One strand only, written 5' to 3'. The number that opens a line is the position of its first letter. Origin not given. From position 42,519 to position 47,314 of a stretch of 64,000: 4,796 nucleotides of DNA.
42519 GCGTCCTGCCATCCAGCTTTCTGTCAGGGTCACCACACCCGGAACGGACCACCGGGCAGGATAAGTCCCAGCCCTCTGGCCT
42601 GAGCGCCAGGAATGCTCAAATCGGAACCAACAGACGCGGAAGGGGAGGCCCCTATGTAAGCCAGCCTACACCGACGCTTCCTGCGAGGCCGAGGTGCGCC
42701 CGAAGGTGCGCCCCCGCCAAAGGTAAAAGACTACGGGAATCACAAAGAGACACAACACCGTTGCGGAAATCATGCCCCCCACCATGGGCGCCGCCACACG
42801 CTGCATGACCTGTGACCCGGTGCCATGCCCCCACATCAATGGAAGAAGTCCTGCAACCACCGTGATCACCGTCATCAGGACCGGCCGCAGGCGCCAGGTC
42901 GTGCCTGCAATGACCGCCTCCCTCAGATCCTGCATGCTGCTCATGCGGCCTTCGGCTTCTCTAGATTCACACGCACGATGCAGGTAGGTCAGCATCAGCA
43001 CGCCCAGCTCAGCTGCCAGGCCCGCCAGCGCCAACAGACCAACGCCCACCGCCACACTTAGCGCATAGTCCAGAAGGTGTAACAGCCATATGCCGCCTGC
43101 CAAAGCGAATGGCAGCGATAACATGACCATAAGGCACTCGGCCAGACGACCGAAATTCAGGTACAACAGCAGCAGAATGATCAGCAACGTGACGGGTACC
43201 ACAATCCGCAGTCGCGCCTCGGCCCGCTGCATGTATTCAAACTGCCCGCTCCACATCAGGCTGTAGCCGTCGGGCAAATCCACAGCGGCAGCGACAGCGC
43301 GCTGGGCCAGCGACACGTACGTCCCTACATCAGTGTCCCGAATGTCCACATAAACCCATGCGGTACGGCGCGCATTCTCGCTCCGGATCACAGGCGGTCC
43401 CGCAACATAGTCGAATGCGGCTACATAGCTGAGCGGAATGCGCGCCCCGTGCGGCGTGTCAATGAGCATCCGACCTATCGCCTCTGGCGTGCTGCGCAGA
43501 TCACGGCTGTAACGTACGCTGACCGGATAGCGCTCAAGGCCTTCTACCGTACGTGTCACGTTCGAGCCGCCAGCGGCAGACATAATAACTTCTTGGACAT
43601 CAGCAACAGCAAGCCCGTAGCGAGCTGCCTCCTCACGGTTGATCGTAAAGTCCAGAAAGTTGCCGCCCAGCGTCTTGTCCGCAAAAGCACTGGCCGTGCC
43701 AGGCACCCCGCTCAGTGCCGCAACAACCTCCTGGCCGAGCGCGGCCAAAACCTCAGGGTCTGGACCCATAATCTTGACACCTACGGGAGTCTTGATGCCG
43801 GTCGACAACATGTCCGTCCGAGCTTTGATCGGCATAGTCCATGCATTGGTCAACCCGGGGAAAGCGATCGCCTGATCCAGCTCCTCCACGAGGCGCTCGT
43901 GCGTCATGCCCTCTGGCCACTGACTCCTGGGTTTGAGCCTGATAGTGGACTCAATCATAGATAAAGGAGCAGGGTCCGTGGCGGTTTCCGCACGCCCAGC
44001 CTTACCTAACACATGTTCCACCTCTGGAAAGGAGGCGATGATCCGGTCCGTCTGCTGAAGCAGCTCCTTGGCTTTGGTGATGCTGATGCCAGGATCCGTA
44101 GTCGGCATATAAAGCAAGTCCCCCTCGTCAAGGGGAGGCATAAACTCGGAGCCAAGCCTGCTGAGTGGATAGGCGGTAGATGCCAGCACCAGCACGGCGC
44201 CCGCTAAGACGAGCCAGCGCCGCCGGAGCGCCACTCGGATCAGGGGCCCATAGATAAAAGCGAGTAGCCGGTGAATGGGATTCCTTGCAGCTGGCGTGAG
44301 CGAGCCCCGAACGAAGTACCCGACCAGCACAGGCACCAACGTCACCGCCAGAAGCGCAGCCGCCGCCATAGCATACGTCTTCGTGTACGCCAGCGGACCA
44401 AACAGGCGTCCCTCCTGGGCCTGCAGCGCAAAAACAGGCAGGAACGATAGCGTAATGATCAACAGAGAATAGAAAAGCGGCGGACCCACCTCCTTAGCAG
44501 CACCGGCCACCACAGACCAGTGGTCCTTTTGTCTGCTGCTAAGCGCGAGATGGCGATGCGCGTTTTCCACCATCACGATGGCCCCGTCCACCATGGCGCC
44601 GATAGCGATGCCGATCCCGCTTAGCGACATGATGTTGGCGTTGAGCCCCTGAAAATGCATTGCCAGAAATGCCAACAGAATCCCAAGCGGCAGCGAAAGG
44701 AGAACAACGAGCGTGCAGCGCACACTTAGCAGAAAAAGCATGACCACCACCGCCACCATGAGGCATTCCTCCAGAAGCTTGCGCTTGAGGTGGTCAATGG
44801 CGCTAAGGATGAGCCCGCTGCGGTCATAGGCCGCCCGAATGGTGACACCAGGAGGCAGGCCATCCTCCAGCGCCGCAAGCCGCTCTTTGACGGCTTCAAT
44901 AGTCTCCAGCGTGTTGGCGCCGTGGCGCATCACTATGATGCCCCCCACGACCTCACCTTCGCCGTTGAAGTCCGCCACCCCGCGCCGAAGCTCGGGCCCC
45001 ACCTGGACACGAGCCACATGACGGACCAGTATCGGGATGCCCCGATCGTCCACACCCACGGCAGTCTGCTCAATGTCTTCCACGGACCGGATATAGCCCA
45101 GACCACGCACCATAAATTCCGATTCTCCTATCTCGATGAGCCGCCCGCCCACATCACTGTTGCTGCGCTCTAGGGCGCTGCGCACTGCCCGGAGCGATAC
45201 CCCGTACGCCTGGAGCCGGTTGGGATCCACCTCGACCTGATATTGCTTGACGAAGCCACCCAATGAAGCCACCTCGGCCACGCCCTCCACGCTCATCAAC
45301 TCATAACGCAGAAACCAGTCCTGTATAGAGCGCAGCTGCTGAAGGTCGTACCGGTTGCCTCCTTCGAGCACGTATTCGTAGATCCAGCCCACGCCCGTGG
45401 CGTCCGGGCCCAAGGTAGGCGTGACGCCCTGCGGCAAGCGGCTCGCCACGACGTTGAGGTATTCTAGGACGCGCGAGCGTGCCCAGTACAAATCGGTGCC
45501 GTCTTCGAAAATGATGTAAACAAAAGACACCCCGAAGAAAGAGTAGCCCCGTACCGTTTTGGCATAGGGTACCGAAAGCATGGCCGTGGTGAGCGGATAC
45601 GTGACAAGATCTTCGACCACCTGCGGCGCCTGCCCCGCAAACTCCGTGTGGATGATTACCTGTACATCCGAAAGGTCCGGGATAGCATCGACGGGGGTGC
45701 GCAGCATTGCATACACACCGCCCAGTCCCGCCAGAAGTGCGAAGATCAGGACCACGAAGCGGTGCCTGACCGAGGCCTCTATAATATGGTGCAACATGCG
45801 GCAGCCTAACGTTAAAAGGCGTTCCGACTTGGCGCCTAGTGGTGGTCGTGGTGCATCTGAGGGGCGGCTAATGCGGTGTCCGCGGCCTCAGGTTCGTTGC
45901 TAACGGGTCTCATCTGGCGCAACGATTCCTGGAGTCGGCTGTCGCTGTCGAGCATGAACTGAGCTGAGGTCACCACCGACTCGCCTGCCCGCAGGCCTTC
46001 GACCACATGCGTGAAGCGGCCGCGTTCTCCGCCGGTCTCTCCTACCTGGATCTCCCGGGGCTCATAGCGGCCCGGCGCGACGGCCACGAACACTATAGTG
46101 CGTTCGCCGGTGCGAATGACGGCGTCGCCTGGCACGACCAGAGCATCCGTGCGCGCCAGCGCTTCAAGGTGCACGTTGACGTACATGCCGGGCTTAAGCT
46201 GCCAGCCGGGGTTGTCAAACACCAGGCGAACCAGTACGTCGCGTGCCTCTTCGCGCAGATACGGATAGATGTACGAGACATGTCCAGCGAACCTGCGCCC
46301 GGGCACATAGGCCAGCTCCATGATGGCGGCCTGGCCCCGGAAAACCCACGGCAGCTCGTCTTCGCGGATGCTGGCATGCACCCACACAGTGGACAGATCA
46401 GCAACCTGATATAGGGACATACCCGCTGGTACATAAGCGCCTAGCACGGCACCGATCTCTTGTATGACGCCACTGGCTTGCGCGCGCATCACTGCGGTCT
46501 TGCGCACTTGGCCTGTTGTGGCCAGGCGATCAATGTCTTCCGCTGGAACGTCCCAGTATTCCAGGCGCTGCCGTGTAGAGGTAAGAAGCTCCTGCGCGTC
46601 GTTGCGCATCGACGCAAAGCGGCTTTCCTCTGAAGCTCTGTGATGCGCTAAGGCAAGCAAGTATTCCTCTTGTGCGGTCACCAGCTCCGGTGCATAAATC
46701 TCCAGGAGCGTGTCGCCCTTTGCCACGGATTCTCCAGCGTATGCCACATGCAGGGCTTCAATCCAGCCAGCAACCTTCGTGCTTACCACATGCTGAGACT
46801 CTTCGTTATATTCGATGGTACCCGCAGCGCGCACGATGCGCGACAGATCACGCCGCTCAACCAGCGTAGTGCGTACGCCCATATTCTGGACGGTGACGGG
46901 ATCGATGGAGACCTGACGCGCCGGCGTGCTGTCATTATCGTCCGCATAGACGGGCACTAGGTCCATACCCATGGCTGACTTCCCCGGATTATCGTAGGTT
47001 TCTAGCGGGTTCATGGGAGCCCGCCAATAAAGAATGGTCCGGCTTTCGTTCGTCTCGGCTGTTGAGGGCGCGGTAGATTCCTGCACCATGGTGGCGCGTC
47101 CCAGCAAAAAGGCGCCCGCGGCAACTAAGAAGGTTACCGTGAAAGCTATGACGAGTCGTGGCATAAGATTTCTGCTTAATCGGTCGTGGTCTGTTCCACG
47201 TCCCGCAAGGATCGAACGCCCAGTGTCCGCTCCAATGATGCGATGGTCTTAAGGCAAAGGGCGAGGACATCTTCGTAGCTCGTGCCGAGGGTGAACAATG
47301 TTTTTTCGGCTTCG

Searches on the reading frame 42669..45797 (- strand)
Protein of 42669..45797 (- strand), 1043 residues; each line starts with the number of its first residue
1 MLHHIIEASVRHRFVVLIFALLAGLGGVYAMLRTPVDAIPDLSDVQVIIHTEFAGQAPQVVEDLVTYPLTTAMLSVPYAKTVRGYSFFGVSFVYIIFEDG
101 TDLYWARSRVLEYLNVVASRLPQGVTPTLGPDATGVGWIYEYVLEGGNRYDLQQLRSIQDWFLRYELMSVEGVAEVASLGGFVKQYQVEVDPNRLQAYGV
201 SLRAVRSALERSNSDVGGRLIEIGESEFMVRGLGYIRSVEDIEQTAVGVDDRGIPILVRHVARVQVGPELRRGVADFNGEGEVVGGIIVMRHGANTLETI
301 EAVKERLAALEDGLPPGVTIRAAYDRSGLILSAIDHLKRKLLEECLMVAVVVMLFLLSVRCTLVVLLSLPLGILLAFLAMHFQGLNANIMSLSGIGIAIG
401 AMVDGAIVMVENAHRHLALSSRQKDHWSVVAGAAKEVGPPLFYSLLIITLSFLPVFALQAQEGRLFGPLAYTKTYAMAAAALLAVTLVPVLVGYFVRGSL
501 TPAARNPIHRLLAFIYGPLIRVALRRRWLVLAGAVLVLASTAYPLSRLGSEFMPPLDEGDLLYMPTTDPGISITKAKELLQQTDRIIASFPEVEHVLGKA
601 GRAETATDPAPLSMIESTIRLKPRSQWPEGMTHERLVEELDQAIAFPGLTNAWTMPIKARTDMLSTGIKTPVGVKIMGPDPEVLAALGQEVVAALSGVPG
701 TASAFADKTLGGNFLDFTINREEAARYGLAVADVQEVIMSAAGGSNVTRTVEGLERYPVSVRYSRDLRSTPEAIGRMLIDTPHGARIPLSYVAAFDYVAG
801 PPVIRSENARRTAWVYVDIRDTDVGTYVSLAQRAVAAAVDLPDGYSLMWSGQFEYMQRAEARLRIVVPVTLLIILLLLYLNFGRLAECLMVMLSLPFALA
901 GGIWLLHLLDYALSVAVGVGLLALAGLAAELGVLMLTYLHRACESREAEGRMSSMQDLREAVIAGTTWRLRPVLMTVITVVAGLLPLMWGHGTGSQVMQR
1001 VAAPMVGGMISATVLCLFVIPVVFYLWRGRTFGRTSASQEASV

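Call 31: search_protein_families(library=pfam, proteins=[window:42669-45797:-], max_evalue=0.00001)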
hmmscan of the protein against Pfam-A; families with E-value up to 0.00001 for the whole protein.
window:42669-45797:- (1043 aa): 1 family
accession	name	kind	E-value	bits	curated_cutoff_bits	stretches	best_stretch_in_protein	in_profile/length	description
PF00873.25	ACR_tran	-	1.8e-238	794.5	28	1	5-1026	1-1019/1021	AcrB/AcrD/AcrF family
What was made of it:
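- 42666..45797 (-): cusA-like RND pump, the upstream neighbour on the same strand. call 31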

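Call 62: find_related_loci(query=window:42669-45797:-, collection=genome_contigs, flank=10000)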
Query window:42669-45797:- (1043 aa) in genome_contigs; peptide patterns used: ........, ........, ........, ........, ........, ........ (x = any residue, [..] = any of these).
599 stretches matched a pattern (row limit reached: there are more); 592 encode a relative of the query (tblastn E <= 1e-3); the best 80 are kept; 80 distinct loci.
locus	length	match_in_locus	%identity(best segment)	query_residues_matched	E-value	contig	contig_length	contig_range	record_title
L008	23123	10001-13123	69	1-1041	0e+0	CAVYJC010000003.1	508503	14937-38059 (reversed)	MAG: uncultured Bacteroidetes bacterium isolate MFD05684.bin.1.294 genome assembly, contig: contig_14720, whole genome s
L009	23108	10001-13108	69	1-1036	0e+0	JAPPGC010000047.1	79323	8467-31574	MAG: Bacteroidota bacterium isolate RHO1_bin_46 NODE_734_length_79323_cov_48.126924, whole genome shotgun sequence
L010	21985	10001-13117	68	1-1038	0e+0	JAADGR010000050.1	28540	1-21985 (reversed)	MAG: Calditrichota bacterium isolate M_MetaBat.126 contig-127_2148, whole genome shotgun sequence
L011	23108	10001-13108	69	1-1036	0e+0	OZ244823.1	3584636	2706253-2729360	MAG: Rhodothermales bacterium isolate 9ce07578-5119-4228-8939-1a3e4132b483 genome assembly, chromosome: 1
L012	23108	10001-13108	69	1-1036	0e+0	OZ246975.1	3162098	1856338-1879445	MAG: Rhodothermales bacterium isolate 8fe74e33-5909-4c33-ba6b-a037c2d2266a genome assembly, chromosome: 1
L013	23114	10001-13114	67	1-1038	0e+0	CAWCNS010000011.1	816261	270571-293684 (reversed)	MAG: Calditrichia bacterium isolate MFD03804.bin.1.257 genome assembly, contig: contig_37163, whole genome shotgun seque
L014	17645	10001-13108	66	1-1036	0e+0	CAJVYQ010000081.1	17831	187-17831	MAG TPA_asm: uncultured Deferribacteres bacterium isolate DRR093004_bin.37_MetaBAT_v2.12.1_MAG genome assembly, contig:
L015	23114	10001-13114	67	1-1038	0e+0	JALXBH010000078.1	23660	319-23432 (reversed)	MAG: Calditrichia bacterium isolate T2_metabat2_scaf2bin.084 T2_NODE_1711_length_23660_cov_3.409383, whole genome shotgu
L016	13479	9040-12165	67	1-1042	0e+0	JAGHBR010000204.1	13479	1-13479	MAG: Caldisericaceae bacterium isolate AUK261 PB_MBMC_215_c_000000000124, whole genome shotgun sequence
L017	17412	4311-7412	66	1-1034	0e+0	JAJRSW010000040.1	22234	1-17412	MAG: Candidatus Neomarinimicrobiota bacterium isolate Dive96_bin1.149 k141_1625696, whole genome shotgun sequence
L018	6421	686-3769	69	1-1028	0e+0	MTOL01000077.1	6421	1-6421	MAG: Deferribacteres bacterium JdFR-76 JGI24019J35510_1002317, whole genome shotgun sequence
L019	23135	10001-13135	66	1-1042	0e+0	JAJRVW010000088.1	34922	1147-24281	MAG: Calditrichota bacterium isolate Dive96_bin10.75 k141_1260092, whole genome shotgun sequence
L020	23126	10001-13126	64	1-1042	0e+0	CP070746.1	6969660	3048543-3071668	MAG: Desulfobacterales bacterium isolate bin36 chromosome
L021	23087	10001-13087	65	1-1029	0e+0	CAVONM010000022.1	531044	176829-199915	MAG: uncultured delta proteobacterium isolate MFD09779.bin.3.15 genome assembly, contig: contig_4347, whole genome shotg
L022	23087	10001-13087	65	1-1029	0e+0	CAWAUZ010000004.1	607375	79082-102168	MAG: uncultured delta proteobacterium isolate MFD03804.bin.3.42 genome assembly, contig: contig_20236, whole genome shot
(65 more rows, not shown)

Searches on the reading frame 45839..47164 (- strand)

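Call 31: search_protein_families(library=pfam, proteins=[window:45839-47164:-], max_evalue=0.00001)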
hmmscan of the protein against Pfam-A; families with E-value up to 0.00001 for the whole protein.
window:45839-47164:- (442 aa): 2 families
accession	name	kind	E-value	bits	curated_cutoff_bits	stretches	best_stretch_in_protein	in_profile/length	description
PF16576.10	HlyD_D23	-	9.9e-72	241.1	30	1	107-329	2-214/214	Barrel-sandwich domain of CusB or HlyD membrane-fusion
PF13437.12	HlyD_3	-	1.9e-15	57.9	22.2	1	226-326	2-106/106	HlyD family secretion protein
